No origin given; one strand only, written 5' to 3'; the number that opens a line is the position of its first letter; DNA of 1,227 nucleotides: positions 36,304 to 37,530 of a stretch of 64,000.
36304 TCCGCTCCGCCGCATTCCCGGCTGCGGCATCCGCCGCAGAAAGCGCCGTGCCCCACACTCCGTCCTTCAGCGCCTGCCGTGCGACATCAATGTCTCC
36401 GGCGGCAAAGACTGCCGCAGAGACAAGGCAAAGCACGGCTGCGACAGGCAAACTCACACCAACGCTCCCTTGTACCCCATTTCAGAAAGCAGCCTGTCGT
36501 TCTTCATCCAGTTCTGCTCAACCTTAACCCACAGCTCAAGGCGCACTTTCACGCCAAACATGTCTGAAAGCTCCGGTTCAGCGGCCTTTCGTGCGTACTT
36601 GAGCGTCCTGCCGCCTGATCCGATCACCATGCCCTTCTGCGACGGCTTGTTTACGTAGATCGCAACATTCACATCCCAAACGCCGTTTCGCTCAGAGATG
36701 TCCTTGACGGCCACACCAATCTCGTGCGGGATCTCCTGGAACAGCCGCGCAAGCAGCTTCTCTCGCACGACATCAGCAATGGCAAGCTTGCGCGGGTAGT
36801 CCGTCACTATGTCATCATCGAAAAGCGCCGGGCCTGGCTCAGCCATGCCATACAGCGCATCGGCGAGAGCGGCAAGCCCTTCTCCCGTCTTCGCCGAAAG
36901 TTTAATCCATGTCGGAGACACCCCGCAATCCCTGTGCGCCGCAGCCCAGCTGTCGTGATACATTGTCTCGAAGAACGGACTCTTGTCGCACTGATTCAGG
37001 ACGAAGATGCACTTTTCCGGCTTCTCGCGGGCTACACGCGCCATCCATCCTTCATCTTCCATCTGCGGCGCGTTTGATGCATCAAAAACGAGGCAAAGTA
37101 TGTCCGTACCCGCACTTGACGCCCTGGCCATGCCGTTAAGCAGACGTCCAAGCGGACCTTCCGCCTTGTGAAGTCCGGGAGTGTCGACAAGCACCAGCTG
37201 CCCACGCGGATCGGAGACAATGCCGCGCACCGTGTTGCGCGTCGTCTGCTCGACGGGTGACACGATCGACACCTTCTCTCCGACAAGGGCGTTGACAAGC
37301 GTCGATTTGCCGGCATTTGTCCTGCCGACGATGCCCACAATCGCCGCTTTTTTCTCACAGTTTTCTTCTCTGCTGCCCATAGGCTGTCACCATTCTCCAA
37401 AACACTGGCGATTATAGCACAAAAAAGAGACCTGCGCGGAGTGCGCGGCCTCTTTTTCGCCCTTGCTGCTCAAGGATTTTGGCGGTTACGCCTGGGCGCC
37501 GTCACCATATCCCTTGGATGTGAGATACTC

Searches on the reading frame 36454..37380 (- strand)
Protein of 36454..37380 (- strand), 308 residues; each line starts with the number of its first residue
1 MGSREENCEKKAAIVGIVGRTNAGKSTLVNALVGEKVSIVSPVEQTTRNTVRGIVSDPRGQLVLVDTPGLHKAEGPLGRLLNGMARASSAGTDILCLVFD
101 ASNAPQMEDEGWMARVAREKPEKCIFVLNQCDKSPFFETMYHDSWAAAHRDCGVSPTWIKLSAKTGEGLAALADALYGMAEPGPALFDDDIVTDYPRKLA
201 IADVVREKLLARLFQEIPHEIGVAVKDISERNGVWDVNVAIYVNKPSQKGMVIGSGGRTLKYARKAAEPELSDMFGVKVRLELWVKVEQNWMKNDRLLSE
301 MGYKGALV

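Call 47: find_encoding_contigs(protein=window:36454-37380:-, flank=10000, max_places=1)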
Protein window:36454-37380:- (308 aa): 23 contigs read that carry it; 1 place shown.
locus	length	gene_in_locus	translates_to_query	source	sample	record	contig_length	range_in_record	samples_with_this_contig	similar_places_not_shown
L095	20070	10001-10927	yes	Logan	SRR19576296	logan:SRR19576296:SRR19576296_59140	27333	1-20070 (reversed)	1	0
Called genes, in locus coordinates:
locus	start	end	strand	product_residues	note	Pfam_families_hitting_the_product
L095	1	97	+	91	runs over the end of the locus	-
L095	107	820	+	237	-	-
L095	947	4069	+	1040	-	-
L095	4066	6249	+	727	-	PF22680:Glyco_hydro_123_N_2 (weak), PF13320:GH123_cat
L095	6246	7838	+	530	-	-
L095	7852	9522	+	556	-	PF17389:Bac_rhamnosid6H, PF17390:Bac_rhamnosid_C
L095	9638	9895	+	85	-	PF00550:PP-binding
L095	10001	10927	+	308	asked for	PF00009:GTP_EFTU (faint), PF03193:RsgA_GTPase (weak), PF00350:Dynamin_N (weak), PF01926:MMR_HSR1, PF02421:FeoB_N (weak), PF04548:AIG1 (weak), PF07650:KH_2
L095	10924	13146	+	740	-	PF07719:TPR_2 (faint), PF13174:TPR_6 (faint), PF13428:TPR_14 (faint), PF13432:TPR_16 (faint), PF14559:TPR_19 (faint), PF00515:TPR_1 (faint), PF12895:ANAPC3 (faint), PF25062:ARM_TT21_N (faint)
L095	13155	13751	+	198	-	PF01618:MotA_ExbB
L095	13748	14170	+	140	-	PF02472:ExbD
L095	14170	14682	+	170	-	-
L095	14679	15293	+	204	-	PF00156:Pribosyltran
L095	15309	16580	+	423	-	PF00106:adh_short (weak), PF04321:RmlD_sub_bind, PF08659:KR (weak), PF01073:3Beta_HSD, PF01370:Epimerase, PF02719:Polysacc_synt_2, PF13460:NAD_binding_10 (weak), PF16363:GDP_Man_Dehyd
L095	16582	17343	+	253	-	PF00483:NTP_transferase, PF12804:NTP_transf_3 (weak)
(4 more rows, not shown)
